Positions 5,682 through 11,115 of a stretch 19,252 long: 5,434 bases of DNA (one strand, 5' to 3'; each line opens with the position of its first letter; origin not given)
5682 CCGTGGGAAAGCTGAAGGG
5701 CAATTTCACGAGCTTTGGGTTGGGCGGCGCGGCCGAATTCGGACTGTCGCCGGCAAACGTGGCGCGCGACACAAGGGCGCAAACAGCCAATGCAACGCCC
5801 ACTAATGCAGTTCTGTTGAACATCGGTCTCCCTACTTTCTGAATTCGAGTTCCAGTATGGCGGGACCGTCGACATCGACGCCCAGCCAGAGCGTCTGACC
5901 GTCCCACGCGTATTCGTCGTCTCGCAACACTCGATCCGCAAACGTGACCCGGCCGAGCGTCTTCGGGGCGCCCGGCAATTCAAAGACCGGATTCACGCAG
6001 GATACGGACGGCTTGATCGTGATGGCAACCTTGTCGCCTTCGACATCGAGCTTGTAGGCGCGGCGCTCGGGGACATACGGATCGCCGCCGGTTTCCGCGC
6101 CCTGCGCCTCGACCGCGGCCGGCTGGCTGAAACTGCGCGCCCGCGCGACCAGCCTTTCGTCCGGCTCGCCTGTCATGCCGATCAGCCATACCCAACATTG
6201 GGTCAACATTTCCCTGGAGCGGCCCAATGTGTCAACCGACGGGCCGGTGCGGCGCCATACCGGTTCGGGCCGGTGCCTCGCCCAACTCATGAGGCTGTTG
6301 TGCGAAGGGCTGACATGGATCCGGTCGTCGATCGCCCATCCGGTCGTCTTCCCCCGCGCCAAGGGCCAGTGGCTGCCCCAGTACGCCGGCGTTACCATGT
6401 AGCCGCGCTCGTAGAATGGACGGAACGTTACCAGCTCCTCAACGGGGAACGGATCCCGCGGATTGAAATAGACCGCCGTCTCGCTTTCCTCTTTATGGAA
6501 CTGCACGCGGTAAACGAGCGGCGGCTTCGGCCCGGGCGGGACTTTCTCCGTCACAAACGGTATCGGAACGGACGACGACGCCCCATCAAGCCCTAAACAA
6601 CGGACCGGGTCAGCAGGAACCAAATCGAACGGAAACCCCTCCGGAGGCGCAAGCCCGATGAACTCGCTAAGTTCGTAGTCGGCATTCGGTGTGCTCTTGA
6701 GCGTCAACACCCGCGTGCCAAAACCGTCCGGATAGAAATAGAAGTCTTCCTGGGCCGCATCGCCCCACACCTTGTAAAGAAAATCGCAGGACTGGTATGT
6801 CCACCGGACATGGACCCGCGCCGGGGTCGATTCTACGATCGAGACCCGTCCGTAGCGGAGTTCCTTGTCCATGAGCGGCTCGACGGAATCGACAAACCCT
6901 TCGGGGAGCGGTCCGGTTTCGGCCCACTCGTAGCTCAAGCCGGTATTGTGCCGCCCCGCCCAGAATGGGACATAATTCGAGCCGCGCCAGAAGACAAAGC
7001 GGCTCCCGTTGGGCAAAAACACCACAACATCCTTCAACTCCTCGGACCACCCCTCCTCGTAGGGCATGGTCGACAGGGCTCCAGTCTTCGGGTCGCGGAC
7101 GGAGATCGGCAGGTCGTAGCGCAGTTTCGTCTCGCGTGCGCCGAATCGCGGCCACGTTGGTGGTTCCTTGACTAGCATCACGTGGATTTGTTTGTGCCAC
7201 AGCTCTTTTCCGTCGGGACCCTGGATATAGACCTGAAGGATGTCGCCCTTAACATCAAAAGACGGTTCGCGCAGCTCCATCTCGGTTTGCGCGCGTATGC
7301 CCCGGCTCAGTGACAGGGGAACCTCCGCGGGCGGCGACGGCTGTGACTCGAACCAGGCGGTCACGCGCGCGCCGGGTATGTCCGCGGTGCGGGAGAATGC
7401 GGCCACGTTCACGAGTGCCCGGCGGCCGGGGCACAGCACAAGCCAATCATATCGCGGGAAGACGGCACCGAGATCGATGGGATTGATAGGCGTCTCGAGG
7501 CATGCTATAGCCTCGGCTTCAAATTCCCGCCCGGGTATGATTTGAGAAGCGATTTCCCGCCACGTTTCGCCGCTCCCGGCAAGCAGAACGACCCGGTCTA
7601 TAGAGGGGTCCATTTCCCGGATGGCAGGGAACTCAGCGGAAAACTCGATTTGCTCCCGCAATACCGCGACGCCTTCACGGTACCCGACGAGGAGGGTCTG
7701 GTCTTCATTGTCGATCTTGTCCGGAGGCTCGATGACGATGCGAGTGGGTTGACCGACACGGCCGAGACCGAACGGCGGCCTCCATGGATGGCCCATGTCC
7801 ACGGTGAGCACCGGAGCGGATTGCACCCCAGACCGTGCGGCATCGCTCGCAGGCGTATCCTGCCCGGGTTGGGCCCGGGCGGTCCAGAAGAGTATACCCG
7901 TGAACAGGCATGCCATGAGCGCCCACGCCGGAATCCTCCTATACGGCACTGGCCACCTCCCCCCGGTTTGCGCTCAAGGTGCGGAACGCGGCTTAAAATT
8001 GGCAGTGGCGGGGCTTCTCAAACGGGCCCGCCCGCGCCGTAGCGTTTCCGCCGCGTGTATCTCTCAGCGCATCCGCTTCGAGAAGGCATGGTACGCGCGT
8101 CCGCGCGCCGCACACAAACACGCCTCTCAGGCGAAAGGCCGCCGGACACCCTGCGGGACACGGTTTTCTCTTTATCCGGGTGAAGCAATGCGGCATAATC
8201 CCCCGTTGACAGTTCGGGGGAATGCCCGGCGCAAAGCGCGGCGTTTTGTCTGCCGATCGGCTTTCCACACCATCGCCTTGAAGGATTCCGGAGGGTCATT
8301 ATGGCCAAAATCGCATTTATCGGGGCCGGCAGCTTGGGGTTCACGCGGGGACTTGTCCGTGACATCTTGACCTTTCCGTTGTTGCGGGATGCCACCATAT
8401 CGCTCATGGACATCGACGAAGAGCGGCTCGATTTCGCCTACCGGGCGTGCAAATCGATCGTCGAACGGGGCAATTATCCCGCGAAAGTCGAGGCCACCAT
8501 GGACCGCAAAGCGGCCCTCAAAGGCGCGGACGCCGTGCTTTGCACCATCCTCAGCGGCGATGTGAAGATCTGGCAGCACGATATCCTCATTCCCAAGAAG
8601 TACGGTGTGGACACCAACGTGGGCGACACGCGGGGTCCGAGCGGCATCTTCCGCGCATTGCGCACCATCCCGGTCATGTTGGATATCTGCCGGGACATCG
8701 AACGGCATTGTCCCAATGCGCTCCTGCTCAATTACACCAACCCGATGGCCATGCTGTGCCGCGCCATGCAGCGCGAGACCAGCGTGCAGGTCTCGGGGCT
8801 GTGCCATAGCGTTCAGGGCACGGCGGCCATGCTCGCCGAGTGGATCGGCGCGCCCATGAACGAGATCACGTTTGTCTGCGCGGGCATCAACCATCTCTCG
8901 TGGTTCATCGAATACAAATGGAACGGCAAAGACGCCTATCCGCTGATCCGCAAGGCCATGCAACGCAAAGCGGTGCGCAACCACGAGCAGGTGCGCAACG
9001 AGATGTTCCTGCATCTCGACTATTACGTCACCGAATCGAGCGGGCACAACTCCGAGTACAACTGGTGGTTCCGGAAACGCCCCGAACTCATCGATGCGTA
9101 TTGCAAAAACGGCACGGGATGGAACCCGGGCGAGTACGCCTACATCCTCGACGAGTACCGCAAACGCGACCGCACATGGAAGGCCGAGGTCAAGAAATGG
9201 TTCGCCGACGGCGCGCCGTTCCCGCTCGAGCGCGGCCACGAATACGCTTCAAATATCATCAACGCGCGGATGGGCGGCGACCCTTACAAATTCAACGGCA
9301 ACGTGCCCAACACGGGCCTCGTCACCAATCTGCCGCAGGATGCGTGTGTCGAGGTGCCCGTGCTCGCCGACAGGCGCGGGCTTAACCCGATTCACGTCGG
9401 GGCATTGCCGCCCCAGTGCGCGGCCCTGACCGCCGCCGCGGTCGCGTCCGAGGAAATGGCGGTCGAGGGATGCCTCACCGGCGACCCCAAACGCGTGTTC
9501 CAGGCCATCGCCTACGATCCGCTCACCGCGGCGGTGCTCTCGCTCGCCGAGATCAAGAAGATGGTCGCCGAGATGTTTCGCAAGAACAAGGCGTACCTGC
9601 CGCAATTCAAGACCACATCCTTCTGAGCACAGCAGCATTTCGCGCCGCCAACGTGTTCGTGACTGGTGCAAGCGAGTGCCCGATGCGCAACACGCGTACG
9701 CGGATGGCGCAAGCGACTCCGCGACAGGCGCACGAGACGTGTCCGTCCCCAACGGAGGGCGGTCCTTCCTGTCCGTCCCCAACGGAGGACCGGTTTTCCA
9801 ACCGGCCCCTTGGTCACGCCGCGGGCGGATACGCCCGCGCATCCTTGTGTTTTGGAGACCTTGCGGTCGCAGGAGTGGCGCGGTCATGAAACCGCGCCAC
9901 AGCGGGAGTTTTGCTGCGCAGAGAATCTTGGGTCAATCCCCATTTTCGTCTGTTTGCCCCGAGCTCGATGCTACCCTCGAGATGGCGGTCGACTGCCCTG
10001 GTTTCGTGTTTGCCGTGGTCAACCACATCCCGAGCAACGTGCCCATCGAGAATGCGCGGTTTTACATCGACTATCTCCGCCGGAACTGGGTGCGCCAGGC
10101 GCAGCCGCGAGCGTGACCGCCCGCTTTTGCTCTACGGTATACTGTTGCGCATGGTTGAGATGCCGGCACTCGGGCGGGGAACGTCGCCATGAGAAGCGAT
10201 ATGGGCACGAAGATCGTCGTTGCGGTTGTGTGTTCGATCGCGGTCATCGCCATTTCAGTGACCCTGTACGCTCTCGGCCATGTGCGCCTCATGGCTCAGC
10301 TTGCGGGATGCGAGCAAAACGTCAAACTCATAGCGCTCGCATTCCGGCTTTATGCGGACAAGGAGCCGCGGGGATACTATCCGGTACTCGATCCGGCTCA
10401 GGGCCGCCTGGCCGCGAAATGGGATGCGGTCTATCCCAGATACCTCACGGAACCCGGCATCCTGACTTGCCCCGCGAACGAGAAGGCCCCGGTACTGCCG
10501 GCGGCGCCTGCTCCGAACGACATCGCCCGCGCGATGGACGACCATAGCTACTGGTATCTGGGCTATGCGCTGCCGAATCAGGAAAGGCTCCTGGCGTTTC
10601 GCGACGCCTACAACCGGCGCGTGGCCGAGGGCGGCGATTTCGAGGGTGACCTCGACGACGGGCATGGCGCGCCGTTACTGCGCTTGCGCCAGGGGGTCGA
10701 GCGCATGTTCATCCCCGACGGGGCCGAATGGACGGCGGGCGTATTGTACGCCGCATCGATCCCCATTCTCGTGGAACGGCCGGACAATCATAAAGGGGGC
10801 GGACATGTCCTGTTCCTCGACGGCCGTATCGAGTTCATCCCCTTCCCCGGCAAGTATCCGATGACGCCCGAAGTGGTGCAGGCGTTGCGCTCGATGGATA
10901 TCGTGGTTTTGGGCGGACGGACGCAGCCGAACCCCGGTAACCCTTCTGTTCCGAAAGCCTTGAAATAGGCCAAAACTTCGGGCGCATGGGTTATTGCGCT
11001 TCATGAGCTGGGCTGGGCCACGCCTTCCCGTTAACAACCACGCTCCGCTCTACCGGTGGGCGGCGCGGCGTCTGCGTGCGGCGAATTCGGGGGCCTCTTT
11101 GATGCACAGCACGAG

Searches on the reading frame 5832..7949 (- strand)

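Call 8: search_protein_families(library=pfam, proteins=[window:5832-7949:-], max_evalue=0.01)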
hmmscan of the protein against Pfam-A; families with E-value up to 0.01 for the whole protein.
window:5832-7949:- (705 aa): 0 families

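Call 46: search_protein_families(library=ncbifam, proteins=[window:5832-7949:-], max_evalue=1)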
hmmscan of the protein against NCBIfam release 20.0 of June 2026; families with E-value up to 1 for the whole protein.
window:5832-7949:- (705 aa): 1 family
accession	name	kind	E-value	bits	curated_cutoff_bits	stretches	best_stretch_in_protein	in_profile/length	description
NF053546.1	violacein_VioA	equivalog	0.034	13.4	600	1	223-373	198-345/411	flavin-dependent violacein biosynthesis tryptophan-2 monooxygenase VioA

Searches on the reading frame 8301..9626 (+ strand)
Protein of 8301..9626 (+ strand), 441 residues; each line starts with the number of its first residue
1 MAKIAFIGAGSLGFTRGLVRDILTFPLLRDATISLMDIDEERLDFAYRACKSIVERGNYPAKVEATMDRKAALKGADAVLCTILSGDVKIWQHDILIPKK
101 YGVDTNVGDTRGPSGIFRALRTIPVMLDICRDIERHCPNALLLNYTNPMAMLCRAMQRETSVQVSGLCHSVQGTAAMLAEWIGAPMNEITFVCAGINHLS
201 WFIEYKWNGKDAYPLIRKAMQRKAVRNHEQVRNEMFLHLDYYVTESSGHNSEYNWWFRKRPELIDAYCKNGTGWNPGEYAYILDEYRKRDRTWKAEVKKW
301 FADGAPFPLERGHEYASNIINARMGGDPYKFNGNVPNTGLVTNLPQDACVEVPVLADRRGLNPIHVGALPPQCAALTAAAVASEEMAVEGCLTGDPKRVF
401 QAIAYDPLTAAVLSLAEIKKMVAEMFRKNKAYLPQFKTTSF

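Call 8: search_protein_families(library=pfam, proteins=[window:8301-9626:+], max_evalue=0.01)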
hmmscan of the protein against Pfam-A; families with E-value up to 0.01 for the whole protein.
window:8301-9626:+ (441 aa): 3 families
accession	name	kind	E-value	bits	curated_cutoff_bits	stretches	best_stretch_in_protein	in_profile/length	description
PF02056.22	Glyco_hydro_4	-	9.7e-55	185.4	23.2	1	3-181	1-180/183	Family 4 glycosyl hydrolase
PF11975.13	Glyco_hydro_4C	-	4.1e-54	184.2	24.1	1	193-409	1-211/211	Family 4 glycosyl hydrolase C-terminal domain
PF00056.29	Ldh_1_N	-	0.002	18.6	27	0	123-162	95-134/141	lactate/malate dehydrogenase, NAD binding domain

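Call 16: find_encoding_contigs(protein=window:8301-9626:+, flank=10000, max_places=10)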
Protein window:8301-9626:+ (441 aa): 10 contigs read that carry it; 8 places shown.
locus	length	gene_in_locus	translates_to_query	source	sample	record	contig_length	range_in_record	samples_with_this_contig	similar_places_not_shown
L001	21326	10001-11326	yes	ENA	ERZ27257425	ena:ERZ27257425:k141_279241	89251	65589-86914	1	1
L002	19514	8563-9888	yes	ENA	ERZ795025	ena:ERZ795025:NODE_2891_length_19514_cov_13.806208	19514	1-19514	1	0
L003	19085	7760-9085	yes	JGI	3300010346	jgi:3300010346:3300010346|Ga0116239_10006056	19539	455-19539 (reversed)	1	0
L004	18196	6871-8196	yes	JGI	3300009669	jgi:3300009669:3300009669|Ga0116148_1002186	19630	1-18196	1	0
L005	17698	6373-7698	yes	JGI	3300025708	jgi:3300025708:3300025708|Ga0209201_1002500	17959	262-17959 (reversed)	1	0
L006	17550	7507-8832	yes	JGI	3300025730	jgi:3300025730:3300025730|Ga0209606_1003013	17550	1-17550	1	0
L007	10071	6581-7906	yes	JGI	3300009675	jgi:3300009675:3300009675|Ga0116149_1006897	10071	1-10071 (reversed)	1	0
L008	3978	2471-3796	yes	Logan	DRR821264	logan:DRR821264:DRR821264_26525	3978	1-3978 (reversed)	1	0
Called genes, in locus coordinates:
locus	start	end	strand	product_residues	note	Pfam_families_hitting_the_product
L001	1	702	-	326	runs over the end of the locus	PF01408:GFO_IDH_MocA, PF02894:GFO_IDH_MocA_C, PF22725:GFO_IDH_MocA_C3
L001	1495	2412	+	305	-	PF19300:BPD_transp_1_N (weak), PF00528:BPD_transp_1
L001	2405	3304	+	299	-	PF12911:OppC_N, PF00528:BPD_transp_1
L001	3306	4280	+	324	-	PF00005:ABC_tran, PF13304:AAA_21 (weak), PF08352:oligo_HPY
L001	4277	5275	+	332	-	PF00005:ABC_tran, PF08352:oligo_HPY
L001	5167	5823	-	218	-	-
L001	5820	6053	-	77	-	-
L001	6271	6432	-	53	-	-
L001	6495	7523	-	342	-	PF04616:Glyco_hydro_43 (faint)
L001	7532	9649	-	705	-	-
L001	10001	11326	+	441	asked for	PF02056:Glyco_hydro_4, PF11975:Glyco_hydro_4C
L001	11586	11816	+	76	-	-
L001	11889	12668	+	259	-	-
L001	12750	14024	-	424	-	PF04015:DUF362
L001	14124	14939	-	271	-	PF04454:Linocin_M18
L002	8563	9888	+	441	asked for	PF02056:Glyco_hydro_4, PF11975:Glyco_hydro_4C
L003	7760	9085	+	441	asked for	PF02056:Glyco_hydro_4, PF11975:Glyco_hydro_4C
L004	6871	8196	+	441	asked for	PF02056:Glyco_hydro_4, PF11975:Glyco_hydro_4C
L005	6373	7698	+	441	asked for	PF02056:Glyco_hydro_4, PF11975:Glyco_hydro_4C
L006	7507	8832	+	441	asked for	PF02056:Glyco_hydro_4, PF11975:Glyco_hydro_4C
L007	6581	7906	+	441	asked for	PF02056:Glyco_hydro_4, PF11975:Glyco_hydro_4C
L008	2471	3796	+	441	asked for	PF02056:Glyco_hydro_4, PF11975:Glyco_hydro_4C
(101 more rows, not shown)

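Call 20: find_related_loci(query=window:8301-9626:+, collection=genome_contigs, flank=5000)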
Query window:8301-9626:+ (441 aa) in genome_contigs; peptide patterns used: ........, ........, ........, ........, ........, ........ (x = any residue, [..] = any of these).
600 stretches matched a pattern (row limit reached: there are more); 583 encode a relative of the query (tblastn E <= 1e-3); the best 80 are kept; 80 distinct loci.
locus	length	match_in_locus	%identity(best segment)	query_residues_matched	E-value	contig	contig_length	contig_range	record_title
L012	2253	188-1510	88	1-441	0e+0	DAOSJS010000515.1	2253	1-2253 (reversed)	MAG TPA_asm: Candidatus Hydrogenedentota bacterium isolate AMR_MDS_1669 NODE_41463_length_2253_cov_4.497725, whole genom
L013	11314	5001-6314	81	1-438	0e+0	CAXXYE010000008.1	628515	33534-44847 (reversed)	MAG: Candidatus Hydrogenedentota bacterium isolate 9f1eef2f-e61c-44ad-add1-0a006c8246d5 genome assembly, contig: contig_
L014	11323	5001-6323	78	1-441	0e+0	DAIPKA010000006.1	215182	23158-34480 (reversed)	MAG TPA_asm: Candidatus Hydrogenedentota bacterium isolate CTOTU18300 NODE_31_length_215182_cov_21.688491, whole genome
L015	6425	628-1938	78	1-437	0e+0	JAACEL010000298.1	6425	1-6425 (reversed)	MAG: Nitrospiraceae bacterium isolate OTbin.67 scaffold_7391, whole genome shotgun sequence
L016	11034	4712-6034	76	1-441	0e+0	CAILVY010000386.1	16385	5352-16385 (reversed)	MAG: Candidatus Hydrogenedentes bacterium isolate LaPlata_bin-1517 genome assembly, contig: bin-1517:386/407, whole geno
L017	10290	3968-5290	76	1-441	0e+0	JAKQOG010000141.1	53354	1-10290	MAG: Candidatus Hydrogenedentota bacterium isolate USDV_metabat.86 k141_1038332, whole genome shotgun sequence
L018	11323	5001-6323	75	1-441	0e+0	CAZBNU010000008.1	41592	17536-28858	MAG TPA_asm: uncultured Nitrospirales bacterium isolate binchicken_co42_482 genome assembly, contig: NODE_763_length_415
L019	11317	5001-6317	76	1-438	0e+0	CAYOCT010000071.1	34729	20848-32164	MAG TPA_asm: uncultured Nitrospiraceae bacterium isolate binchicken_co16_39 genome assembly, contig: NODE_2053_length_34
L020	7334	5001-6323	76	1-441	0e+0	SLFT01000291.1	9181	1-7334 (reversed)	MAG: Candidatus Hydrogenedentota bacterium isolate CSSed162cmB_64 CSSed16-2cmB-30281, whole genome shotgun sequence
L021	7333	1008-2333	75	1-441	0e+0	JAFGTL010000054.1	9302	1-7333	MAG: Candidatus Hydrogenedentota bacterium isolate Zod_Metabat.968 k87_1194168, whole genome shotgun sequence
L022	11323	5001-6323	76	1-440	0e+0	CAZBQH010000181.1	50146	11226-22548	MAG TPA_asm: uncultured Nitrospiraceae bacterium isolate SRP067234_co1_57 genome assembly, contig: k99_580274, whole gen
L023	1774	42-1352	76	1-437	0e+0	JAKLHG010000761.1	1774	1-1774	MAG: Candidatus Hydrogenedentota bacterium isolate RA.bin58 RA.bin58_761, whole genome shotgun sequence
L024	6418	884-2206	76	1-441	0e+0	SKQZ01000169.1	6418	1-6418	MAG: Candidatus Hydrogenedentota bacterium isolate CSSed162cmA_463 CSSed16-2cmA-56908, whole genome shotgun sequence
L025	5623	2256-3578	74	1-441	0e+0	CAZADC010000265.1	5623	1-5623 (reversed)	MAG TPA_asm: uncultured Planctomycetaceae bacterium isolate SRP332253_co2_121 genome assembly, contig: NODE_15653_length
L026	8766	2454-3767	76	1-438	0e+0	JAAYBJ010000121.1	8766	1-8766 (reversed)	MAG: Candidatus Hydrogenedentota bacterium isolate AS06rmzACSIP_301 217883_AS06, whole genome shotgun sequence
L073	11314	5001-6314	73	1-437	0e+0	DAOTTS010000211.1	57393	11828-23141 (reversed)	MAG TPA_asm: Anaerolineae bacterium isolate F14_17 k111_2839395, whole genome shotgun sequence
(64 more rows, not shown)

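Call 49: search_protein_families(library=pfam, proteins=[L073:8963-9991:+], max_evalue=10)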
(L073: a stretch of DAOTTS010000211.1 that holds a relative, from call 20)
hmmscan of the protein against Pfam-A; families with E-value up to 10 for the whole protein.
L073:8963-9991:+ (343 aa): 1 family
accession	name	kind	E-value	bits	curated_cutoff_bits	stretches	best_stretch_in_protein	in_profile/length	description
PF01208.23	URO-D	-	1.3e-25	90.6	23.9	1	142-330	160-344/346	Uroporphyrinogen decarboxylase (URO-D)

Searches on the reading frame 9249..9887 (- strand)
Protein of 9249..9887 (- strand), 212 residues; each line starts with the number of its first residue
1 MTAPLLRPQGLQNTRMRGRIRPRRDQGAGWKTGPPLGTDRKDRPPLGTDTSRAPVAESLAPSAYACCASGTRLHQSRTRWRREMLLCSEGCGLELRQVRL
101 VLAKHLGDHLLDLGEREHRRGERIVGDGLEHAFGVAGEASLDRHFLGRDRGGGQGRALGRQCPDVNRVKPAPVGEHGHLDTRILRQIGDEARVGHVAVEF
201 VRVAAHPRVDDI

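Call 9: search_protein_families(library=pfam, proteins=[window:9249-9887:-], max_evalue=0.01)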
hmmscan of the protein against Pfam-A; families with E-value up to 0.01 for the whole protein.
window:9249-9887:- (212 aa): 0 families

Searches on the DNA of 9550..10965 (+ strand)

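Call 5: search_rna_families(source=window, start=9550, end=10250, threshold=evalue, max_evalue=10, show_alignments=3)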
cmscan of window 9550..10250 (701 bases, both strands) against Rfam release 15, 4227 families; matches with E-value up to 10: 3.
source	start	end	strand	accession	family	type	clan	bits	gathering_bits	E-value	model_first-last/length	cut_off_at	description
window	9784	9847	+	RF02868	ncS037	Gene; sRNA;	-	18.6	112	1.2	1-152/152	no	Burkholderia sRNA 37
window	9683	9777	+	RF02228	sX9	Gene; sRNA;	-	17.6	44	1.1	1-76/76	no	Xanthomonas sRNA sX9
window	9710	9809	-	RF01736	flg-Rhizobiales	Cis-reg;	-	12.5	55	5.7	1-141/141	no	flg-Rhizobiales RNA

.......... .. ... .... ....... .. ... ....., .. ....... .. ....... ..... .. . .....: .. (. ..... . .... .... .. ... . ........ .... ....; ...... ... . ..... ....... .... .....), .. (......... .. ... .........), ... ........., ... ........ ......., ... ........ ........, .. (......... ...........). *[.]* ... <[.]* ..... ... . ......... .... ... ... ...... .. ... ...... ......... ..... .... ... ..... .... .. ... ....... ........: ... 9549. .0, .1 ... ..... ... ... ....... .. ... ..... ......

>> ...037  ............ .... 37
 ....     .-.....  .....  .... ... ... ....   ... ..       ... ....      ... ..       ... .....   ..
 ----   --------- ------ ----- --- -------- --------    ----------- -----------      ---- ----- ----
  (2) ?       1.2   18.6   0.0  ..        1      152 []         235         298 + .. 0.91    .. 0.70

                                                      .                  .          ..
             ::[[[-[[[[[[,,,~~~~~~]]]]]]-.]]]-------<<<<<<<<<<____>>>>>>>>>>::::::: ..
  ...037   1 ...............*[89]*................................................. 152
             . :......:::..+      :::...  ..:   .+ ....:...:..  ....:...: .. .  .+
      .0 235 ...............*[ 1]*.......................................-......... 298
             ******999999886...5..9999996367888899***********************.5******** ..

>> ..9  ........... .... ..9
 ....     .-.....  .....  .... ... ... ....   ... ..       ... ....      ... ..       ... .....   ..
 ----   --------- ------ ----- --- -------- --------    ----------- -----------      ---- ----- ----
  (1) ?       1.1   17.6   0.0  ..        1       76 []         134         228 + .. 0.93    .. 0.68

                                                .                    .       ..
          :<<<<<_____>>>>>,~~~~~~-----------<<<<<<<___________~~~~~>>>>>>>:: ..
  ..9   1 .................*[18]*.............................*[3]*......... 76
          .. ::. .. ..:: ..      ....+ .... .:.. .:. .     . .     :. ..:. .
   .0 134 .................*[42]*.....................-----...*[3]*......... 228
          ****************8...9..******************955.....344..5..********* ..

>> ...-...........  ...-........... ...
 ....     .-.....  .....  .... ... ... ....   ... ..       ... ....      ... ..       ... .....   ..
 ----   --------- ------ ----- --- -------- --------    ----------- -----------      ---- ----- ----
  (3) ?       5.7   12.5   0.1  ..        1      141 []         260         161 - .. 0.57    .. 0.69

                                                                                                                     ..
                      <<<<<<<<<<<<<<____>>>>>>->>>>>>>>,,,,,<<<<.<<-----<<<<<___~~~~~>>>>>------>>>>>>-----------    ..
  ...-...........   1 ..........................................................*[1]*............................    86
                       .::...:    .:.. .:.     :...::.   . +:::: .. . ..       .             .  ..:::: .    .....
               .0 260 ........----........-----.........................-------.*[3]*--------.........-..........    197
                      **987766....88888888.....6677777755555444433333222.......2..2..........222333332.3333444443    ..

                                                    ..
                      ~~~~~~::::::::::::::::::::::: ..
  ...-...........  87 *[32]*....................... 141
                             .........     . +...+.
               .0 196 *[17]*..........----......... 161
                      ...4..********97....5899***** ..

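Call 65: search_rna_families(source=L093, start=9380, end=10010, threshold=evalue, max_evalue=10)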
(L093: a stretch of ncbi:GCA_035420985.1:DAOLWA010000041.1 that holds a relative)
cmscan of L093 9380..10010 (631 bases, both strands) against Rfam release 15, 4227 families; matches with E-value up to 10: 4.
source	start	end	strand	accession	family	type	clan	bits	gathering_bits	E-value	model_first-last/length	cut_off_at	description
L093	9570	9633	+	RF02868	ncS037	Gene; sRNA;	-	19.7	112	0.66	1-152/152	no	Burkholderia sRNA 37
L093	9529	9567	+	RF03544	Flavi_ISFV_repeat_Ra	Cis-reg;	CL00131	16.7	41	4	1-58/58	no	Insect-Specific Flavivirus 3' UTR repeats Ra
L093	9531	9676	-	RF02809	RsmW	Gene; sRNA;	CL00106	15.7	52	3.5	1-124/124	no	RsmW RNA family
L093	9537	9635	-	RF02354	BjrC80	Gene; sRNA;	-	12.1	80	8.4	1-162/162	no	Bradyrhizobiaceae sRNA BjrC80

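Call 66: search_dna_similar(query=window:9627-9981:+, collection=plasmids, mode=distant, max_evalue=0.1, max_rows=10)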
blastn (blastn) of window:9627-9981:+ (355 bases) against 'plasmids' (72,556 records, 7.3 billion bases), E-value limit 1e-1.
Records with a match: 1; places in all: 1; records where one place covers at least 80% of the query: 0.
Best place of each record, by identity: 95-99% 1.
By first word of the organism name: Caballeronia 1.
By predicted mobility (MOB-suite, as given by PLSDB): non-mobilizable 1.
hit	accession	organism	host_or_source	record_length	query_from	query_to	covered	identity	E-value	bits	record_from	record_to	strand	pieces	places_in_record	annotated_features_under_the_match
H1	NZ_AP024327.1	Caballeronia sp. NK8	-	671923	78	105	8%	96.4%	3e-2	47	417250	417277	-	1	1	hemagglutinin repeat-containing protein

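Call 67: search_dna_similar(query=window:9627-9981:+, collection=phages, mode=distant, max_evalue=0.1, max_rows=10)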
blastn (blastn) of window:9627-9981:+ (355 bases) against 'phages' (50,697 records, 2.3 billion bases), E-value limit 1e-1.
No match.
